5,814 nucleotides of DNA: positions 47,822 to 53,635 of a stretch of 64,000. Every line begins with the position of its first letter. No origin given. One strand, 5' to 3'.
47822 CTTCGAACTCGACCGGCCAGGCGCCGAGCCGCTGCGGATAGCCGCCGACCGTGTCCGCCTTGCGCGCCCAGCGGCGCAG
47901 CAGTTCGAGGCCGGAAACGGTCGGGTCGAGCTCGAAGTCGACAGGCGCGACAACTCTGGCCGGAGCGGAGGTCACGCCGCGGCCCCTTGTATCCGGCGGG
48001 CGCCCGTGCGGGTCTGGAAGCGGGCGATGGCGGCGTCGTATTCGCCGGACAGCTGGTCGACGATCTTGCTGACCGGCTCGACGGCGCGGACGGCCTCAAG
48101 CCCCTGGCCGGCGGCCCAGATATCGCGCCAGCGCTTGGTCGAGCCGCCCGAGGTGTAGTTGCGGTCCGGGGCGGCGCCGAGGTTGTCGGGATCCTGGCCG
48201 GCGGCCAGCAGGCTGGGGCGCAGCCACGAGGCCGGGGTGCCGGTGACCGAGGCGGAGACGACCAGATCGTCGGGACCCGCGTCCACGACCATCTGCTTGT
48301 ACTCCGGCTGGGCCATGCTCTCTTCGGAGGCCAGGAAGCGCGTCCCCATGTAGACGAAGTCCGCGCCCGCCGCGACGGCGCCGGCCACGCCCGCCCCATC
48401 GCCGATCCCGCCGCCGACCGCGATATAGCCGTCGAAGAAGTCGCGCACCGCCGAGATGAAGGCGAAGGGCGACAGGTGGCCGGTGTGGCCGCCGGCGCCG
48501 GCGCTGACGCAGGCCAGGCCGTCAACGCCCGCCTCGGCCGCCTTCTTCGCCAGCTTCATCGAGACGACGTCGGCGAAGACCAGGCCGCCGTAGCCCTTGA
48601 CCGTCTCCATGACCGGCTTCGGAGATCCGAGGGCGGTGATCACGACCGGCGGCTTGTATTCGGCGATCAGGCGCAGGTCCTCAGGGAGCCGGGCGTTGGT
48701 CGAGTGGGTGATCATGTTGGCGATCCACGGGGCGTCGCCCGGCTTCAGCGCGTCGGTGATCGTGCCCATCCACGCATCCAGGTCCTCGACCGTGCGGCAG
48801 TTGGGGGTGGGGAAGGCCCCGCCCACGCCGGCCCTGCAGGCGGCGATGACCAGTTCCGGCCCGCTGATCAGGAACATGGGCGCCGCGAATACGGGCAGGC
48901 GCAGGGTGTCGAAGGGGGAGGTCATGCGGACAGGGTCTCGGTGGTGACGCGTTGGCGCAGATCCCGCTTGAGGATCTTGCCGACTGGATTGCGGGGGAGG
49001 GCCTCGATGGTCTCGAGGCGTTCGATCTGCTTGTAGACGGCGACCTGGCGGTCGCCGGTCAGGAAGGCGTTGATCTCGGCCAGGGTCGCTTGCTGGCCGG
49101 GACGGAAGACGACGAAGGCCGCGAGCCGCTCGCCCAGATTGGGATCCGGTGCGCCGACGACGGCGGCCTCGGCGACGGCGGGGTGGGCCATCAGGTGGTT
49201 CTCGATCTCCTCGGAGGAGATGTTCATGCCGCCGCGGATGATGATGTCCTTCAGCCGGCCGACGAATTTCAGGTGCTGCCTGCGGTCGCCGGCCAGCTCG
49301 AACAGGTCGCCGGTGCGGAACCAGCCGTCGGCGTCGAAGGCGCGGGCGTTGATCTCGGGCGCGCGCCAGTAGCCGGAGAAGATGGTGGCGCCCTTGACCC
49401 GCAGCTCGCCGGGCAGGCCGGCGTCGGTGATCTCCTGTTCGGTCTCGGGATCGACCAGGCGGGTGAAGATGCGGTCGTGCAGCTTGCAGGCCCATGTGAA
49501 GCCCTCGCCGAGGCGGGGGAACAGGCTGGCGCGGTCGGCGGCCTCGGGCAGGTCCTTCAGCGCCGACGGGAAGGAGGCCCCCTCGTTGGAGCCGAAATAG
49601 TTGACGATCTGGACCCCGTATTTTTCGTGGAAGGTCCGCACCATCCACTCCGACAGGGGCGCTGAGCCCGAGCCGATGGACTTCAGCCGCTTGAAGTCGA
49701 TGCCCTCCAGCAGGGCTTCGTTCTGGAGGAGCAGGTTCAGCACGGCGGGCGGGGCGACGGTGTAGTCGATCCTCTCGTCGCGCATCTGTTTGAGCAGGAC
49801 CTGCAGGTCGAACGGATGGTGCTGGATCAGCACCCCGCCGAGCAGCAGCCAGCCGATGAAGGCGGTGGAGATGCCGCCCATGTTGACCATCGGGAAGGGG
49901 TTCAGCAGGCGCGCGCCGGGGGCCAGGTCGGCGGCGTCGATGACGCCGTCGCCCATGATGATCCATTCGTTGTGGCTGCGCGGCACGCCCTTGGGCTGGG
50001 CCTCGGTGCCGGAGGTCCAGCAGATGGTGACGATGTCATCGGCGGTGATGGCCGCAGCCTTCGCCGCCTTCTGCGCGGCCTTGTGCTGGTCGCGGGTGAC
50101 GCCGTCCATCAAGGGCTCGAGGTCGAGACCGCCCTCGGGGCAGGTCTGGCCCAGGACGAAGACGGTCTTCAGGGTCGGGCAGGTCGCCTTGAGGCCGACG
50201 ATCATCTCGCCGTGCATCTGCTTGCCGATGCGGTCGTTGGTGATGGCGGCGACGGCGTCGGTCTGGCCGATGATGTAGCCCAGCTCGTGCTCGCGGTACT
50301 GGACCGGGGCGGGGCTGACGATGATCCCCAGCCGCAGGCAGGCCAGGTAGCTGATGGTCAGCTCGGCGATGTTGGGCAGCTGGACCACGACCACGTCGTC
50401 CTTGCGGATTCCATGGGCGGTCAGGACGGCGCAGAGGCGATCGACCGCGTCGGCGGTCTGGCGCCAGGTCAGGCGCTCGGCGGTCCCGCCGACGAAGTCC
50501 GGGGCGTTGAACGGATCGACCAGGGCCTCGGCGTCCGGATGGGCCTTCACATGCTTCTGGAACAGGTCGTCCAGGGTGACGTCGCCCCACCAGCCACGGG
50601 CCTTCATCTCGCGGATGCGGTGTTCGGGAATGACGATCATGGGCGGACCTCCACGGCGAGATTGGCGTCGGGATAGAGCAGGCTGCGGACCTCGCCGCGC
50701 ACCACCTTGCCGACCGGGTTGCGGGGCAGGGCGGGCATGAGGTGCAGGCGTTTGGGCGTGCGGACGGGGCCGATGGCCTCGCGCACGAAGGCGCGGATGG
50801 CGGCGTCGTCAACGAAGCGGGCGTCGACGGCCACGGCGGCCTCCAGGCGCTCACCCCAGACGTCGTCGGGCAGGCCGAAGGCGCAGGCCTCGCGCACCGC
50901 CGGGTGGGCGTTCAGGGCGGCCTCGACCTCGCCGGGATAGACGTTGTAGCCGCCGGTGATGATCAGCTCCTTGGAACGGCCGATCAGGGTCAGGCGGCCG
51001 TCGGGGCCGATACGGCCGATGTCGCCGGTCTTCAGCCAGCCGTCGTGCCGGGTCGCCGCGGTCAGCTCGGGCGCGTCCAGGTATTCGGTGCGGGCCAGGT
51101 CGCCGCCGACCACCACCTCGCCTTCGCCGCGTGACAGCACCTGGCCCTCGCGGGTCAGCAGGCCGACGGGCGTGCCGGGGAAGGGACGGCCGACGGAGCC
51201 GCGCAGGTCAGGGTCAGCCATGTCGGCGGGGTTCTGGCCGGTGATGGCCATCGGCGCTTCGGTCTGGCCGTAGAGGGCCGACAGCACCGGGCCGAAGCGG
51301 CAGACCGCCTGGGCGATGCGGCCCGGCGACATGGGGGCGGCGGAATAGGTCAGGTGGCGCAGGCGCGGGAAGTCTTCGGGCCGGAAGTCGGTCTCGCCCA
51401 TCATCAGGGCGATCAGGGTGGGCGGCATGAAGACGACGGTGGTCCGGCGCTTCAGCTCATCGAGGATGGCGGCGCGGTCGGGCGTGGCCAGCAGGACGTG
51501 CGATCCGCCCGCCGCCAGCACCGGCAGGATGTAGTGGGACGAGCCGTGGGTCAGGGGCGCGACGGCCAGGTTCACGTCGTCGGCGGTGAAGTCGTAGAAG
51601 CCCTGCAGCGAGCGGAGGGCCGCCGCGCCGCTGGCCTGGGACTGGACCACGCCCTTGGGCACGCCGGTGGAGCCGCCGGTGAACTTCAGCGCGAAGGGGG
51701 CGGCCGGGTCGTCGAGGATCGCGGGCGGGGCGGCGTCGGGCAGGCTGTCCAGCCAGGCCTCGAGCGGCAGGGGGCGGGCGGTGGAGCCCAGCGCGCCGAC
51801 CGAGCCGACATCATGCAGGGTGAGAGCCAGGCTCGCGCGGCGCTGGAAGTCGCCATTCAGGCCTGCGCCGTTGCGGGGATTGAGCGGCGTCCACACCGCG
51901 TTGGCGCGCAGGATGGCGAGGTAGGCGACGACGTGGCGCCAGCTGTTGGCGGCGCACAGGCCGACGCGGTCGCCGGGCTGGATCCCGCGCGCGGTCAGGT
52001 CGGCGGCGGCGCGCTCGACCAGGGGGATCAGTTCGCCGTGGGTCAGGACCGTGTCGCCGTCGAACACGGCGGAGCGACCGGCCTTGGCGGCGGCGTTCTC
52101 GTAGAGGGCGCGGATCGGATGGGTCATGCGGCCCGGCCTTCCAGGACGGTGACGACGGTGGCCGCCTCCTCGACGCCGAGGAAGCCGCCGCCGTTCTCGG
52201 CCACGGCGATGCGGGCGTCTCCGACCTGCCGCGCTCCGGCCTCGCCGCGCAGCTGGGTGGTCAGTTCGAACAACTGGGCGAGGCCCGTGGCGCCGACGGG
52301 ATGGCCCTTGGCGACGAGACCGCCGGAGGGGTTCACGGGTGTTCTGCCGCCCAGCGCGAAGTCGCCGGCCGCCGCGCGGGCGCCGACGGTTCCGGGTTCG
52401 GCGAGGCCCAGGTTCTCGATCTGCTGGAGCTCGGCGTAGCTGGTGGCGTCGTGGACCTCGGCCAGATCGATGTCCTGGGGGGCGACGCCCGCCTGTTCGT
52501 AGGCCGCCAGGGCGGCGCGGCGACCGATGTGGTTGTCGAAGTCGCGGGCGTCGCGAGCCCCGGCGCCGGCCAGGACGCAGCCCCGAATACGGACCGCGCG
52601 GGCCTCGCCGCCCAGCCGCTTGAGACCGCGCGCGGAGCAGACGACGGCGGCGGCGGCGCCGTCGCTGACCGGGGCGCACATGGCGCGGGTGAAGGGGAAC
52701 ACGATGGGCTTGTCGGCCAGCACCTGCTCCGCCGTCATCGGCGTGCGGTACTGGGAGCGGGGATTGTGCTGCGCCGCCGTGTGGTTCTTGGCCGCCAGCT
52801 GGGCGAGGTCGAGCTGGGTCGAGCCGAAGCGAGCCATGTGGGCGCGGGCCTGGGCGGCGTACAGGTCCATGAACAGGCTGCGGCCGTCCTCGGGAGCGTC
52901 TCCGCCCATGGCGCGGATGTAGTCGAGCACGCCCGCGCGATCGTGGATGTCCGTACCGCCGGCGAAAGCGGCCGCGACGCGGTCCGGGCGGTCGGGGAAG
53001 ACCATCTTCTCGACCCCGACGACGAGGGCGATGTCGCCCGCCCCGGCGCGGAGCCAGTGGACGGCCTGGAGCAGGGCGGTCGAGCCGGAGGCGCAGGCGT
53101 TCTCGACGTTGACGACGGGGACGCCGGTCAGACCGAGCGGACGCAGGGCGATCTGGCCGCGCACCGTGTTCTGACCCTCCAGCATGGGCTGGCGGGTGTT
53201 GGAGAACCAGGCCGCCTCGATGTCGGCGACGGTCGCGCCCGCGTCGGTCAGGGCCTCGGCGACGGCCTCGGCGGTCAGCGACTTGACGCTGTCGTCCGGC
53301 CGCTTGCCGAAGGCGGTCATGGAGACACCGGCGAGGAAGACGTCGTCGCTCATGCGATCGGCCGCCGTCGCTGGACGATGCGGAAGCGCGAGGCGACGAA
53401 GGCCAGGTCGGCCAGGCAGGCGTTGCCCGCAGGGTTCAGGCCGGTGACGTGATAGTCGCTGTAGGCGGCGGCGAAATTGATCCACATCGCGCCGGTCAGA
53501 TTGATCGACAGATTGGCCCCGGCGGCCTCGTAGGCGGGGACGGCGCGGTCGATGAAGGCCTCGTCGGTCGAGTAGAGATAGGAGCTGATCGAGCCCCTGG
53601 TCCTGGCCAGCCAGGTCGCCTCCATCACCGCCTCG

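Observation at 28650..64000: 35-kb catabolic system for an unidentified lipophilic polyene/terpenoid-like substrate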

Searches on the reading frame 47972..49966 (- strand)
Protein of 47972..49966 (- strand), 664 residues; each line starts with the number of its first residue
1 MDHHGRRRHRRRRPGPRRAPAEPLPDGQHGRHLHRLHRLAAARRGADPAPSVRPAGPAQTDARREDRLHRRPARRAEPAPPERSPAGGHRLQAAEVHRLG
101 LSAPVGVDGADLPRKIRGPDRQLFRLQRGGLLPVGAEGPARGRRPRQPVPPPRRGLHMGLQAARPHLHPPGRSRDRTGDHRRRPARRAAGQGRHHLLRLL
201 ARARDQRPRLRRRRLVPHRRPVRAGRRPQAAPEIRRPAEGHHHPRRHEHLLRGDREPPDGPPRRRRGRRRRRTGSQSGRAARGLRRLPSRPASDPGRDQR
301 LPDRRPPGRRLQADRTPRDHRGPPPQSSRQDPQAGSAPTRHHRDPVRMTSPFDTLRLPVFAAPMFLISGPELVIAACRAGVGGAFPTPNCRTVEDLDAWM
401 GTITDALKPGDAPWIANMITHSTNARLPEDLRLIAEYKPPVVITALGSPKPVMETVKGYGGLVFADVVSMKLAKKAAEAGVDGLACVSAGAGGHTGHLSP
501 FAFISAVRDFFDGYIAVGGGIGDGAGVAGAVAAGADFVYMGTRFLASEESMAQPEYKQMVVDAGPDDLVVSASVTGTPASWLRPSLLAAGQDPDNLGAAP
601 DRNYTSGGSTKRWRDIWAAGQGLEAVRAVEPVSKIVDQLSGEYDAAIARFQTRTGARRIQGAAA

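Call 8: search_protein_families(library=pfam, proteins=[window:47972-49966:-], max_evalue=0.01)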
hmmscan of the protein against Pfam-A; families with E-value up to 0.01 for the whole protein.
window:47972-49966:- (664 aa): 2 families
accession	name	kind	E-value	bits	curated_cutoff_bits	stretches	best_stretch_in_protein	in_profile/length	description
PF03060.21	NMO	-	2e-22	80.5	28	1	356-589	11-270/331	Nitronate monooxygenase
PF01070.24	FMN_dh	-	1.2e-05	25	24.9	1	467-546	226-307/350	FMN-dependent dehydrogenase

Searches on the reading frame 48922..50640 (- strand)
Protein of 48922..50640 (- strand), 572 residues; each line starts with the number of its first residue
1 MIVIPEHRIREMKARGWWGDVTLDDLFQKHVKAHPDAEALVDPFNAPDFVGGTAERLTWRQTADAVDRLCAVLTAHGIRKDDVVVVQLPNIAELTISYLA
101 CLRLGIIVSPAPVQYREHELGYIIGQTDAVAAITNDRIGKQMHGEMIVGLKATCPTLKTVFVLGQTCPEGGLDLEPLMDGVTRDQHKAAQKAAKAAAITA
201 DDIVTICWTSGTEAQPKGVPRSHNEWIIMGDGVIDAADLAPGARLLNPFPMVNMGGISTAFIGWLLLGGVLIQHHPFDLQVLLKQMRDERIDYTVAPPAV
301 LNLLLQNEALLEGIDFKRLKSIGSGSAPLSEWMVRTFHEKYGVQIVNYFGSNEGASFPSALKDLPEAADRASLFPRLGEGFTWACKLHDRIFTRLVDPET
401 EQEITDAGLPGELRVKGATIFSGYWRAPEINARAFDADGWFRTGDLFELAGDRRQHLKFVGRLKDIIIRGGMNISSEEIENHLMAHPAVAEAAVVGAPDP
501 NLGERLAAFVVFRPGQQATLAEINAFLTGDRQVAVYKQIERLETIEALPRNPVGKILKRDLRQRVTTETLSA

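Call 8: search_protein_families(library=pfam, proteins=[window:48922-50640:-], max_evalue=0.01)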
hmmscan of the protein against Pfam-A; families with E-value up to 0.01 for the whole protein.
window:48922-50640:- (572 aa): 2 families
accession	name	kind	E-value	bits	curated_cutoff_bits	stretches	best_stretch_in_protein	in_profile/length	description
PF00501.34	AMP-binding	-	2.4e-61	208.1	29.9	1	27-425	1-384/384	AMP-binding enzyme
PF13193.12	AMP-binding_C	-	1.4e-16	61.6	24.5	1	478-555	1-76/76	AMP-binding enzyme C-terminal domain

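Call 12: search_protein_families(library=ncbifam, proteins=[window:48922-50640:-], max_evalue=0.00001)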
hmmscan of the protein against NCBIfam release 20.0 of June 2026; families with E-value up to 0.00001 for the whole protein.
window:48922-50640:- (572 aa): 104 families (the best 25 are shown)
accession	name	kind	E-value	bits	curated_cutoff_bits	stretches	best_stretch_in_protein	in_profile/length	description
NF004837.0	PRK06187.1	subfamily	1.2e-95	320.8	476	1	21-568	8-525/531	long-chain-fatty-acid--CoA ligase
TIGR03208.1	cyc_hxne_CoA_lg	equivalog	6.4e-83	279.3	792.3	1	6-562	7-537/538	cyclohexanecarboxylate-CoA ligase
NF004758.0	PRK06087.1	equivalog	1.4e-82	277.8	736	1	4-566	7-536/548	medium-chain fatty-acid--CoA ligase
TIGR02275.1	DHB_AMP_lig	equivalog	1.2e-73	248.3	723.55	1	5-562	7-526/526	(2,3-dihydroxybenzoyl)adenylate synthase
NF006182.0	PRK08316.1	subfamily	3.8e-72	243.5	663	1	21-567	11-519/523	fatty acyl-CoA synthetase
NF005702.0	PRK07514.1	subfamily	3.5e-69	233.5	558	1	53-566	26-501/506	malonyl-CoA synthase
NF005801.1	PRK07656.1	equivalog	5.3e-69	233.2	657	1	43-562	13-500/500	FadD3 family acyl-CoA ligase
NF008192.1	PRK10946.1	equivalog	8.7e-69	232.2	783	1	5-568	8-532/534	(2,3-dihydroxybenzoyl)adenylate synthase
NF009233.0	PRK12583.1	subfamily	1.5e-66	225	832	1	22-566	19-551/558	fatty acid CoA ligase family protein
NF004814.0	PRK06164.1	equivalog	1.4e-61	208.7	677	1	22-564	11-529/540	acyl-CoA synthetase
NF004114.0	PRK05605.1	equivalog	4.7e-61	206.8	766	2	184-568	204-572/575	long-chain-fatty-acid--CoA ligase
NF005676.0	PRK07470.1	equivalog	7.3e-59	199.8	774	1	54-567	43-531/544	acyl-CoA synthetase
NF006572.0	PRK09088.1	equivalog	1.6e-58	198.6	696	1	186-567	125-489/491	acyl-CoA synthetase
NF004511.1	PRK05852.1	equivalog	1.4e-57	195.5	650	1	23-564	1-503/505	FadD7 family fatty acid--CoA ligase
NF006181.0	PRK08314.1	subfamily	2.3e-57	194.5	705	1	55-566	48-555/563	long-chain-fatty-acid--CoA ligase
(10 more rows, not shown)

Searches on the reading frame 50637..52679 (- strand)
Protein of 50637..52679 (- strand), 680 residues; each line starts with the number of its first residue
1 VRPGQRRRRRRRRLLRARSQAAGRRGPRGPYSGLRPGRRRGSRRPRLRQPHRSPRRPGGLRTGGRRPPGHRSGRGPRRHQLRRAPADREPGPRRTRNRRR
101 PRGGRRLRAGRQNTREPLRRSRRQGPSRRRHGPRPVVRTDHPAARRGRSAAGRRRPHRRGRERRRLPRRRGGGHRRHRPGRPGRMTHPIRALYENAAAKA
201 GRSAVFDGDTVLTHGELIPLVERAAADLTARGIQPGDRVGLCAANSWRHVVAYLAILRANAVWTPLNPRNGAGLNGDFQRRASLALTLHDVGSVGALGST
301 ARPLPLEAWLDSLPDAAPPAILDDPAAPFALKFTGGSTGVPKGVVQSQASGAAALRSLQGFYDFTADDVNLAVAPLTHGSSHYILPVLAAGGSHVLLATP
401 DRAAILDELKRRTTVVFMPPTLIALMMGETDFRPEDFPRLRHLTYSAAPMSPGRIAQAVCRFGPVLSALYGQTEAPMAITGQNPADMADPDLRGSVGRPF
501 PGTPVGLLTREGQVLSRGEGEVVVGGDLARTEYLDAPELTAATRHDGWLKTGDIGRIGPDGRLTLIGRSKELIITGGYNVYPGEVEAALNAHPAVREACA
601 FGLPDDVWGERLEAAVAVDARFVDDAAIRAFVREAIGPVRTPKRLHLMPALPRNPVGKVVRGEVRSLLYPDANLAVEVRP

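Call 8: search_protein_families(library=pfam, proteins=[window:50637-52679:-], max_evalue=0.01)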
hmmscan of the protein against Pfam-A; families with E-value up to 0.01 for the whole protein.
window:50637-52679:- (680 aa): 2 families
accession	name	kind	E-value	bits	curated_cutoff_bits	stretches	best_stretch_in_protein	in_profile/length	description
PF00501.34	AMP-binding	-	9.1e-53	179.9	29.9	1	194-529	3-379/384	AMP-binding enzyme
PF13193.12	AMP-binding_C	-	1.3e-16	61.6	24.5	1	584-658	1-76/76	AMP-binding enzyme C-terminal domain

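Call 12: search_protein_families(library=ncbifam, proteins=[window:50637-52679:-], max_evalue=0.00001)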
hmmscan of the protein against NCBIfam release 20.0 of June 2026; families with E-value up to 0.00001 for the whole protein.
window:50637-52679:- (680 aa): 104 families (the best 25 are shown)
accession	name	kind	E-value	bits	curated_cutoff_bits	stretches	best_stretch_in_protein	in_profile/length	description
NF004837.0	PRK06187.1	subfamily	2.4e-81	273.6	476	2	324-666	168-520/531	long-chain-fatty-acid--CoA ligase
NF006182.0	PRK08316.1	subfamily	7.8e-68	229.2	663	2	307-666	153-515/523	fatty acyl-CoA synthetase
NF004838.1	PRK06188.1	equivalog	1.3e-65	221.7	875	1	326-665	172-520/524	fatty-acid--CoA ligase FadD8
NF005676.0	PRK07470.1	equivalog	9.4e-63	212.6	774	2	328-674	178-535/544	acyl-CoA synthetase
NF005702.0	PRK07514.1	subfamily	1.2e-62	211.9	558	2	330-665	161-497/506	malonyl-CoA synthase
NF004511.1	PRK05852.1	equivalog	1.5e-61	208.6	650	1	209-665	24-501/505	FadD7 family fatty acid--CoA ligase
NF005801.1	PRK07656.1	equivalog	5.3e-61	206.8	657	2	328-665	166-500/500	FadD3 family acyl-CoA ligase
NF004114.0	PRK05605.1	equivalog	5.5e-61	206.6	766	2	330-668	225-569/575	long-chain-fatty-acid--CoA ligase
NF052269.1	Staph_lig_FadD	equivalog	6.5e-56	189.7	650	1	329-668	153-493/499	long-chain-fatty-acid--CoA ligase FadD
NF005858.0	PRK07787.1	subfamily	5.8e-55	186.6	575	1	198-663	13-467/471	acyl-CoA synthetase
TIGR01923.1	menE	equivalog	1.7e-53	182.1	330.15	1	217-663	5-441/442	o-succinylbenzoate--CoA ligase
NF009071.0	PRK12406.1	subfamily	2.5e-53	181.2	701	1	306-667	137-501/510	acyl-CoA synthetase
NF005307.0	PRK06839.1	equivalog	1.9e-52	178.6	748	1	197-664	13-489/496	o-succinylbenzoate--CoA ligase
NF006181.0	PRK08314.1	subfamily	2.6e-52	177.8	705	2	320-660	198-546/563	long-chain-fatty-acid--CoA ligase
NF006572.0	PRK09088.1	equivalog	1.7e-51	175.4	696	1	212-669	29-488/491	acyl-CoA synthetase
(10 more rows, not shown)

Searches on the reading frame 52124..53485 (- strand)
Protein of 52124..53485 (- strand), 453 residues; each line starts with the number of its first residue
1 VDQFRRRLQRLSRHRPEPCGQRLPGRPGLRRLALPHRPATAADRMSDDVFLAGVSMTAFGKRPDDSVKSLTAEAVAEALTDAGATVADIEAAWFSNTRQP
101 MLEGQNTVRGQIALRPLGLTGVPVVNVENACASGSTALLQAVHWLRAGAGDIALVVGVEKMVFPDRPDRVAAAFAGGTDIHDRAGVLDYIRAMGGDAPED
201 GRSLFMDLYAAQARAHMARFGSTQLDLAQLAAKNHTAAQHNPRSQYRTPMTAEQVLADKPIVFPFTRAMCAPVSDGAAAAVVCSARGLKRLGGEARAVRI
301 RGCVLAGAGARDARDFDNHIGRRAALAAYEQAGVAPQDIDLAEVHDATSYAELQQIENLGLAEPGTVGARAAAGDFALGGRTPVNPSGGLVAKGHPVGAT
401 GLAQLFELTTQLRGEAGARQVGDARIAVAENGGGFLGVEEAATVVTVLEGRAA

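Call 8: search_protein_families(library=pfam, proteins=[window:52124-53485:-], max_evalue=0.01)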
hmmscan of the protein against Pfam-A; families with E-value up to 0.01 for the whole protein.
window:52124-53485:- (453 aa): 5 families
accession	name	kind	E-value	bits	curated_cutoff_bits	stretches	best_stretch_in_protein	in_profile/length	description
PF22691.2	Thiolase_C_1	-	3.8e-36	124.4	28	1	315-437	14-135/144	Thiolase C-terminal domain-like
PF00108.29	Thiolase_N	-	6.7e-19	68.7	26.4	1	50-246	2-193/260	Thiolase, N-terminal domain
PF02803.24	Thiolase_C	-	3.9e-11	43.1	27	1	324-420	27-105/123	Thiolase, C-terminal domain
PF00109.32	ketoacyl-synt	-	9.8e-08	32.3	20.8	1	104-165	149-208/252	Beta-ketoacyl synthase, N-terminal domain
PF08545.16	ACP_syn_III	-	0.00029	21.1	24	0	127-162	3-38/80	3-Oxoacyl-[acyl-carrier-protein (ACP)] synthase III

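Call 12: search_protein_families(library=ncbifam, proteins=[window:52124-53485:-], max_evalue=0.00001)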
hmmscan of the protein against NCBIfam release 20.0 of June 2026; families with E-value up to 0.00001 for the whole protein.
window:52124-53485:- (453 aa): 42 families (the best 25 are shown)
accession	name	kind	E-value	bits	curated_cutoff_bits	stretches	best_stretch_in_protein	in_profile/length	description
NF006102.0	PRK08256.1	subfamily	2.6e-89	300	436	1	45-449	1-391/394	lipid-transfer protein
NF004720.0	PRK06064.1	subfamily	2.6e-83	279.9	420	1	48-435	3-376/389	thiolase domain-containing protein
NF053570.1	AcCoTHIOL_METTL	equivalog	8.7e-73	245.4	600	1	48-435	3-372/385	acetyl-CoA acetyltransferase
NF004810.0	PRK06157.1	equivalog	9.2e-71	239.1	403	1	42-436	2-385/400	acetyl-CoA acetyltransferase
NF009228.0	PRK12578.1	subfamily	2.8e-65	220.4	485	1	48-422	4-362/387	thiolase domain-containing protein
NF005704.0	PRK07516.1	subfamily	1.3e-64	218.5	412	1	48-435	3-376/389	thiolase domain-containing protein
NF004715.0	PRK06059.1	equivalog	3e-58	197.7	424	1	45-435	2-389/399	lipid-transfer protein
NF053628.1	BnzsclthlBbsBGT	equivalog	6.5e-56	189.8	750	1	45-446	3-383/389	benzoylsuccinyl-CoA thiolase subunit BbsB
NF004936.0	PRK06289.1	equivalog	3.2e-54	184.3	375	1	45-436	1-393/405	acetyl-CoA acetyltransferase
NF004982.0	PRK06365.1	equivalog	1.3e-42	146.4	695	2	43-300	12-250/430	thiolase domain-containing protein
NF004811.0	PRK06158.1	subfamily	2e-42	145.6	421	1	49-442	10-376/384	acetyl-CoA acetyltransferase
NF006180.0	PRK08313.1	subfamily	4.5e-41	141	514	1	50-434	7-372/389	thiolase domain-containing protein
NF006010.0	PRK08142.1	subfamily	3.1e-40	138.1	462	1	49-445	7-383/388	thiolase domain-containing protein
NF004722.0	PRK06066.1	equivalog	2e-39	135.7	516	1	209-432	146-370/385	thiolase domain-containing protein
NF004721.0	PRK06065.1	equivalog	2e-38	132.3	455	1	45-436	8-383/393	thiolase domain-containing protein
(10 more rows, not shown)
